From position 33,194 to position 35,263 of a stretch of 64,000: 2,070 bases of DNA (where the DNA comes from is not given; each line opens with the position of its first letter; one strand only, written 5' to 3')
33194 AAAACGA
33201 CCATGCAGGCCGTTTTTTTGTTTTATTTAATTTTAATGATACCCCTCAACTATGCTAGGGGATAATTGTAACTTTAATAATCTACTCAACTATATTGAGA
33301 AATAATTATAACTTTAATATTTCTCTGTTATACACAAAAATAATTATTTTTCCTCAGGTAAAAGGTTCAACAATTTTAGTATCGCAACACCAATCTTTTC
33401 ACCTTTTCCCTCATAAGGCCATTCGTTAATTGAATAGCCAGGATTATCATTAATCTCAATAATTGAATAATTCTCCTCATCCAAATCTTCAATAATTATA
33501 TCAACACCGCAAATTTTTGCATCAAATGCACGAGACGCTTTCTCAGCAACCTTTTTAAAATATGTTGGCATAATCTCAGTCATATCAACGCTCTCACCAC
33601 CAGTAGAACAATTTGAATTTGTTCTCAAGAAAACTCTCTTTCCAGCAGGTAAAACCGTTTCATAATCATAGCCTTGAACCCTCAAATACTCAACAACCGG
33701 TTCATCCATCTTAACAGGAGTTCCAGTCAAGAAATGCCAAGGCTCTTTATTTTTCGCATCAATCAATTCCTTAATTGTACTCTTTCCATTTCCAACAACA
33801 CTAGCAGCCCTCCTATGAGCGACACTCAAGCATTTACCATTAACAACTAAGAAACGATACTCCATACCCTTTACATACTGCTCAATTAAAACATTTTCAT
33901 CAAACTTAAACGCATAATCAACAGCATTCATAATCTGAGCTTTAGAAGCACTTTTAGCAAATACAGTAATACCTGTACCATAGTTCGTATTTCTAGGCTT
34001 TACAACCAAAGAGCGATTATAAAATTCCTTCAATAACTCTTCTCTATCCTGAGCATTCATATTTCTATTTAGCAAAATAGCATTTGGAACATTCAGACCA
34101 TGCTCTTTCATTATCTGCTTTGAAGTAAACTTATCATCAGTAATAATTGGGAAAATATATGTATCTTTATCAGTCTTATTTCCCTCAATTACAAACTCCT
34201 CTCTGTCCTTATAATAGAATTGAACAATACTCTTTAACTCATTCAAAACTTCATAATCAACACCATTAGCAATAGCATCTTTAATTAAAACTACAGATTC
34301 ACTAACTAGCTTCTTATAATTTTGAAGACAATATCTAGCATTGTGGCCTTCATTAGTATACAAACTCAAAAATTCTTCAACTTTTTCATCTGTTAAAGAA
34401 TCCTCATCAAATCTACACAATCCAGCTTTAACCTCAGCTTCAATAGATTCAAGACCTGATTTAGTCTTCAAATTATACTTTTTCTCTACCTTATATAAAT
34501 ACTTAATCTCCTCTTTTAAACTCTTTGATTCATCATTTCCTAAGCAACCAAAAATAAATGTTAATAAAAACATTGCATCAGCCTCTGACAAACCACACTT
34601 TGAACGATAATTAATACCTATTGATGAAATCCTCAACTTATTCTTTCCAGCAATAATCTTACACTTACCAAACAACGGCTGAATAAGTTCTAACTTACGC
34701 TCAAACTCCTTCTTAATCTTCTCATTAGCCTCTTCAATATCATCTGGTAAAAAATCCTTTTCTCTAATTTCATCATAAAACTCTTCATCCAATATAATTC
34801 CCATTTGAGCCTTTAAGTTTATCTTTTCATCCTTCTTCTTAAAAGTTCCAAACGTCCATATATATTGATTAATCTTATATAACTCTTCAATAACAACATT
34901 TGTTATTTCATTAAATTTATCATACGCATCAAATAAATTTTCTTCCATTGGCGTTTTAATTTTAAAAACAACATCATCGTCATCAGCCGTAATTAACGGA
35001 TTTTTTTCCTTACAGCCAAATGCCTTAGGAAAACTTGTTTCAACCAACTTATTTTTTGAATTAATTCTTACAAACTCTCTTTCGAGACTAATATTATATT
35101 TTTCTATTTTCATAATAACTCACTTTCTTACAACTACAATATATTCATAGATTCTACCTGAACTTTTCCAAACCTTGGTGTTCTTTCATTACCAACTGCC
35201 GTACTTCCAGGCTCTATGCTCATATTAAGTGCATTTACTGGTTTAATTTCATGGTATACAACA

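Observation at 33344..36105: Two-gene operon: ATP-grasp ligase with a novel N-terminal domain, plus a GNAT acetyltransferase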

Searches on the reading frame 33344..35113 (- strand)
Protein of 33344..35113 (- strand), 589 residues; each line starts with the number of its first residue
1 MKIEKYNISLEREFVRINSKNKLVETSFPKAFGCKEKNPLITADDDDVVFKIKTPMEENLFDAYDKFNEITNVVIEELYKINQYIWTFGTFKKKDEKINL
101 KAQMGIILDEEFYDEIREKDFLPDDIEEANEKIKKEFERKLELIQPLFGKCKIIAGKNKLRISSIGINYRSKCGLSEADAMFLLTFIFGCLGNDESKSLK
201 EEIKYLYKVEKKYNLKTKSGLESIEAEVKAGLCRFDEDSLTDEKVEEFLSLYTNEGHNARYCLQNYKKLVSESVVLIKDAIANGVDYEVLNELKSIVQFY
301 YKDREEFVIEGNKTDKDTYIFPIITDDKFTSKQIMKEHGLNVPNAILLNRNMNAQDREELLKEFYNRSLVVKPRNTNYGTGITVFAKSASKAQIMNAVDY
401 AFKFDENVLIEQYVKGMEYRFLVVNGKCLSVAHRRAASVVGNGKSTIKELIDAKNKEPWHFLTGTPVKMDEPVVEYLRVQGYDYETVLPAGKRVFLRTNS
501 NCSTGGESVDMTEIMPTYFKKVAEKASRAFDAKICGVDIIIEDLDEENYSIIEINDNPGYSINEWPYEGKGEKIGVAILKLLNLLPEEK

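Call 3: search_protein_families(library=pfam, proteins=[window:33344-35113:-], max_evalue=1)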
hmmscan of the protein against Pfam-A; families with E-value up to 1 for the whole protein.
window:33344-35113:- (589 aa): 10 families
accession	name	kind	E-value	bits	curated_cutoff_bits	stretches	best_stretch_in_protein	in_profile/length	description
PF08443.16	RimK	-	2.1e-14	54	21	2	325-436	1-107/188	RimK-like ATP-grasp domain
PF14397.11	ATPgrasp_ST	-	1.3e-11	44.7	31.4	2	321-414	16-120/278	Sugar-transfer associated ATP-grasp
PF04262.19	Glu_cys_ligase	-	2.2e-11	43.4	27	1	3-97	13-107/372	Glutamate-cysteine ligase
PF07478.18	Dala_Dala_lig_C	-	2.1e-10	40.9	24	1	334-425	1-92/204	D-ala D-ala ligase C-terminus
PF18419.6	ATP-grasp_6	-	1e-09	38.3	25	1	275-320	9-54/54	ATP-grasp-like domain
PF02655.19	ATP-grasp_3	-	1.1e-07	32.5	23.2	1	326-430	2-89/160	ATP-grasp domain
PF01071.24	GARS_A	-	6.1e-05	23.4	27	1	328-424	3-99/194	Phosphoribosylglycinamide synthetase, ATP-grasp (A) domain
PF05770.16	Ins134_P3_kin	-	0.00035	20.6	23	1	517-561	142-186/201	Inositol 1,3,4-trisphosphate 5/6-kinase ATP-grasp domain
PF18299.6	R2K_2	-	0.03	14.6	26.2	0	400-456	48-105/147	ATP-grasp domain, R2K clade family 2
PF14243.11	R2K_3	-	0.06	14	26.3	0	370-433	45-103/169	ATP-grasp domain, R2K clade family 3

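Call 4: search_protein_families(library=ncbifam, proteins=[window:33344-35113:-], max_evalue=1)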
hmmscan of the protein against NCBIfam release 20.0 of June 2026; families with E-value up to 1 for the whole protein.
window:33344-35113:- (589 aa): 40 families (the best 25 are shown)
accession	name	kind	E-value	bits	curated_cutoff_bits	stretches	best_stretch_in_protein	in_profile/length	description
NF002688.0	PRK02471.1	equivalog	1.9e-105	353.9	425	2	251-582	413-751/756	bifunctional glutamate--cysteine ligase GshA/glutathione synthetase GshB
TIGR01435.1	glu_cys_lig_rel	equivalog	3.7e-63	213.9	656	2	234-582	378-718/719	bifunctional glutamate--cysteine ligase/glutathione synthetase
TIGR02068.2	cya_phycin_syn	equivalog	1.8e-60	204.9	850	1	273-582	161-470/862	cyanophycin synthetase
NF010623.0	PRK14016.1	subfamily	2.5e-60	204.6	877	1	274-582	163-471/871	cyanophycin synthetase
TIGR03103.1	trio_acet_GNAT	equivalog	3.9e-43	147.8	569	1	268-561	239-525/547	N-acetylglutaminylglutamine synthetase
NF002378.0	PRK01372.1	subfamily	5e-16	58.3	243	1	327-432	100-197/305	D-alanine--D-alanine ligase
TIGR00768.1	rimK_fam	subfamily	1.4e-14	54.1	143.4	2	326-434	86-193/276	RimK family alpha-L-glutamate ligase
TIGR01205.1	D_ala_D_alaTIGR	subfamily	3.7e-14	52.4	245.65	1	324-433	103-211/318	D-alanine--D-alanine ligase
NF040720.1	MptN_Meth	equivalog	2.1e-11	43.4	350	2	501-560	215-271/291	tetrahydromethanopterin:alpha-L-glutamate ligase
NF002527.0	PRK01966.1-3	equivalog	4.5e-11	42.5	310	1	325-424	116-211/332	D-alanine--D-alanine ligase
NF000091.3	D_ala_D_ser_VanG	exception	4.6e-11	42.2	495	1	325-423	133-227/344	D-alanine--D-serine ligase VanG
NF002525.0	PRK01966.1-1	equivalog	7.5e-11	41.6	457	1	325-423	138-233/364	D-alanine--D-alanine ligase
NF002528.0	PRK01966.1-4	subfamily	1.3e-10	40.7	262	1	327-427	141-241/366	D-alanine--D-alanine ligase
NF002526.0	PRK01966.1-2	equivalog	8.5e-08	31.4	449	1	327-424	135-232/362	D-alanine--D-alanine ligase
NF011167.0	PRK14569.1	equivalog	3.6e-07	29.9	410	1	322-430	93-190/296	D-alanyl-alanine synthetase A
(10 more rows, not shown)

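Call 6: search_solved_structures(query=window:33344-35113:-, max_evalue=0.001, show_alignments=2)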
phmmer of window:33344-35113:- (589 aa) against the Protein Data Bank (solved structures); distinct sequences matched with E-value up to 0.001: 15.
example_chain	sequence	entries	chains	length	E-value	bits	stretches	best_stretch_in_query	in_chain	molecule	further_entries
3ln6_A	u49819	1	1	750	7.5e-64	219.7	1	250-580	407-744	Glutathione biosynthesis bifunctional protein gshAB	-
3ln7_A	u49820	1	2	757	2.7e-58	201.3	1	232-582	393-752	Glutathione biosynthesis bifunctional protein gshAB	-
7wac_A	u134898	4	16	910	9.4e-38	133.5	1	263-582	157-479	Cyanophycin synthase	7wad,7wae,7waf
7lg5_A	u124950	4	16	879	1.2e-32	116.7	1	317-582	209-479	Cyanophycin synthase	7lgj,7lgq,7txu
7txv_A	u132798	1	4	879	1.2e-32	116.7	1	317-582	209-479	Cyanophycin synthase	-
7lgn_A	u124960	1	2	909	1.4e-31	113.1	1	256-582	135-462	Cyanophycin synthase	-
7lgm_A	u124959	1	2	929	6.3e-28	101.1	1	275-582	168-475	Cyanophycin synthase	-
8fxh_A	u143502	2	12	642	2.1e-23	86.2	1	312-576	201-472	RimK domain-containing protein ATP-grasp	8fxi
7ta5_A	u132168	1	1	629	6.2e-23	84.6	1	364-570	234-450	Glutathione synthase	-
3i12_A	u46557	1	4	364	2.4e-07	33.1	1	327-424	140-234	D-alanine-D-alanine ligase A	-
3q1k_A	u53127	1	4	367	2.4e-07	33.1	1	327-424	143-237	D-alanine--D-alanine ligase A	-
3r23_A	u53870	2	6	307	4.4e-07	32.3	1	324-439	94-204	D-alanine--D-alanine ligase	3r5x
7u56_A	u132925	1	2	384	4.1e-05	25.7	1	327-424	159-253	D-alanine--D-alanine ligase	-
4zqi_A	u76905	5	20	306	0.00087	21.4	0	323-429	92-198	D-alanine--D-alanine ligase | D-alanine-D-alanine ligase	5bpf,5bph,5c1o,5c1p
3v4z_A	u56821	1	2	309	0.00089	21.3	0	323-429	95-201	D-alanine--D-alanine ligase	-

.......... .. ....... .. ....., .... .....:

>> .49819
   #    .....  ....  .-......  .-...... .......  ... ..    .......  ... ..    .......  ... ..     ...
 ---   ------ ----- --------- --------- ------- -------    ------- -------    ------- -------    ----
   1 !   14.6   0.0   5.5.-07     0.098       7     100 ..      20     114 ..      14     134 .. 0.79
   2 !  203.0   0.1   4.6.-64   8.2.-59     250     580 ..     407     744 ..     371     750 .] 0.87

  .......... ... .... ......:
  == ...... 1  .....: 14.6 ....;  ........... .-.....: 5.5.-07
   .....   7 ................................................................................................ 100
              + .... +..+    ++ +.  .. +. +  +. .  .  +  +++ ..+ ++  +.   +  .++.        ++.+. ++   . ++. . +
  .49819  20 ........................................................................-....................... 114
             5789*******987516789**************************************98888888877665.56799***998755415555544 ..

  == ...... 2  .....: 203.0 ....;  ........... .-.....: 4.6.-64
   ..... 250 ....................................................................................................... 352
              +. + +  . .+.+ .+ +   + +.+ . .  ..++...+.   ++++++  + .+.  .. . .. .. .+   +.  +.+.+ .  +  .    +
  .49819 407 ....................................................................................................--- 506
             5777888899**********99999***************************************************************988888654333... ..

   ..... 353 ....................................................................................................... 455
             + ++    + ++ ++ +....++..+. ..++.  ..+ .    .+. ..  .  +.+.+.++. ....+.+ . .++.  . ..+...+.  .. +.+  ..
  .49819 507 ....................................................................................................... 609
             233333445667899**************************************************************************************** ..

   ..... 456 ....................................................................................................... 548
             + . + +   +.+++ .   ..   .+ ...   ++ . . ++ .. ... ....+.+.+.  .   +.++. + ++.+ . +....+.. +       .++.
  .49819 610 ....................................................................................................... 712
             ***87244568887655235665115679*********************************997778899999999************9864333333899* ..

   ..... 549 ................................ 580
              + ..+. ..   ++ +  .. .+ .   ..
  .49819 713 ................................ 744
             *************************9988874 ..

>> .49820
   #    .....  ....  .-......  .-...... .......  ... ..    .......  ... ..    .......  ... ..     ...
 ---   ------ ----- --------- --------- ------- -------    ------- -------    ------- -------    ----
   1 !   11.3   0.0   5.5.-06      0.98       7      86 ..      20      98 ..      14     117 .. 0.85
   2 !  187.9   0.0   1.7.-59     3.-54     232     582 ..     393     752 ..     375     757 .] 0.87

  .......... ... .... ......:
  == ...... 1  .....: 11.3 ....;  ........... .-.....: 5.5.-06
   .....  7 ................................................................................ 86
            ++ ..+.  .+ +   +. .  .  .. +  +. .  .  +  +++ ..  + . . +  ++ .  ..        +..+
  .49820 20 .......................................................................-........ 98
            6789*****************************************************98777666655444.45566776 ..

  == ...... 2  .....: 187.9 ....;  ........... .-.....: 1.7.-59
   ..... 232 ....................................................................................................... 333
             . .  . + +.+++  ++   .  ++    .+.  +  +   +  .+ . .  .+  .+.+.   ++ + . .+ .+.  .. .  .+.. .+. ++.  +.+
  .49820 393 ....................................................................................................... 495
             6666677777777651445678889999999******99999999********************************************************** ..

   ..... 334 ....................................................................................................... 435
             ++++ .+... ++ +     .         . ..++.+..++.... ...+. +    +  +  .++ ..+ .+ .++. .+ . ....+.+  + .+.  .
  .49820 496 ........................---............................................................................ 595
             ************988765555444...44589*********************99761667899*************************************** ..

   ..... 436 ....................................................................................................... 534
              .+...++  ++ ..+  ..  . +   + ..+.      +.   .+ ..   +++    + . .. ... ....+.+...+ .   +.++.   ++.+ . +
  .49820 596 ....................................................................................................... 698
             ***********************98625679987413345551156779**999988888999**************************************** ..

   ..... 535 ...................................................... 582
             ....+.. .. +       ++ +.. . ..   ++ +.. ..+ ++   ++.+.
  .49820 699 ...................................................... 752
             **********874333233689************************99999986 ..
